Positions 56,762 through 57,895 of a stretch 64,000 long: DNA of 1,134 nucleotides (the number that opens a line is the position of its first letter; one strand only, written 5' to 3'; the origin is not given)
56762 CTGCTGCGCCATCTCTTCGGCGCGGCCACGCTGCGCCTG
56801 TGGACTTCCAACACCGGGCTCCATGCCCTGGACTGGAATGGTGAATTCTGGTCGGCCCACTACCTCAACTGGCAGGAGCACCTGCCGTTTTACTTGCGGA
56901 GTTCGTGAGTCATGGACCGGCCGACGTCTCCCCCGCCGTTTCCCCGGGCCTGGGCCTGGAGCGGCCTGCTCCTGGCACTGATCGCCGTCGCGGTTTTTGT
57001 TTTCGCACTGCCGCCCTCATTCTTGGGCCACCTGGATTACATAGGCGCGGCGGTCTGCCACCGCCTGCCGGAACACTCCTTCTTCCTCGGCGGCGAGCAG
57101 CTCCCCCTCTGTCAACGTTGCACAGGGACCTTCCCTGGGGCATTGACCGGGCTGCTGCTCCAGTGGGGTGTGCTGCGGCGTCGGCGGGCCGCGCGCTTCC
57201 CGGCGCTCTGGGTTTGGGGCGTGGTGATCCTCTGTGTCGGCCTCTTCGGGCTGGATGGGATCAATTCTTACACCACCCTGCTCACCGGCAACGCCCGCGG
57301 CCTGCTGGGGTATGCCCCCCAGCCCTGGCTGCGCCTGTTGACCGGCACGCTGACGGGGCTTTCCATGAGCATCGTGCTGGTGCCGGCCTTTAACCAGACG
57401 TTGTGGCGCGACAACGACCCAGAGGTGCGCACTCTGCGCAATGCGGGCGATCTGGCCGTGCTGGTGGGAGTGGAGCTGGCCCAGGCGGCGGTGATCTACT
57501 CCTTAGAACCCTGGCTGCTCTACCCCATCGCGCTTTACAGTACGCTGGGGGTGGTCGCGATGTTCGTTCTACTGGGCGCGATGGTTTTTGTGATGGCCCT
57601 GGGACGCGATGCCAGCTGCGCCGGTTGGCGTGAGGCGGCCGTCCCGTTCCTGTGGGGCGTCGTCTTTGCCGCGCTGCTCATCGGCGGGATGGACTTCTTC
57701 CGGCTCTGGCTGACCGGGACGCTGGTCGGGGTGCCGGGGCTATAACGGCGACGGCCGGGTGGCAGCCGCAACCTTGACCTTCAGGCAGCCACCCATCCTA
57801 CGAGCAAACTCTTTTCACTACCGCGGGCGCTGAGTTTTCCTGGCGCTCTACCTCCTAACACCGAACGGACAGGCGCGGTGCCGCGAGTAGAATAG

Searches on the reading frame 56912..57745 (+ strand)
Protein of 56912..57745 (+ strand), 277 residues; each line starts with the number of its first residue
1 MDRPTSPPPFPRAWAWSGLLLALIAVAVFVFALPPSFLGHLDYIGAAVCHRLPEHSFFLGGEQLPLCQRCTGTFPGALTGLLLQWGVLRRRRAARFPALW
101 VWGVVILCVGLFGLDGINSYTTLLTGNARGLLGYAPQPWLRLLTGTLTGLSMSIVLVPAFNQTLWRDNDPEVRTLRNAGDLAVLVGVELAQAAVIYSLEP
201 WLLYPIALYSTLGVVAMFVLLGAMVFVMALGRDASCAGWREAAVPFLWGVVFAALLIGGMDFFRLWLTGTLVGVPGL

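Call 62: search_protein_families(library=pfam, proteins=[window:56912-57745:+], max_evalue=0.00001)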
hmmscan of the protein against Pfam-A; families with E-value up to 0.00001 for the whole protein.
window:56912-57745:+ (277 aa): 1 family
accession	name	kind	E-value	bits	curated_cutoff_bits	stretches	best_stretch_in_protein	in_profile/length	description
PF09858.14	DUF2085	-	8.4e-18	65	25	1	49-154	1-89/90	Predicted membrane protein (DUF2085)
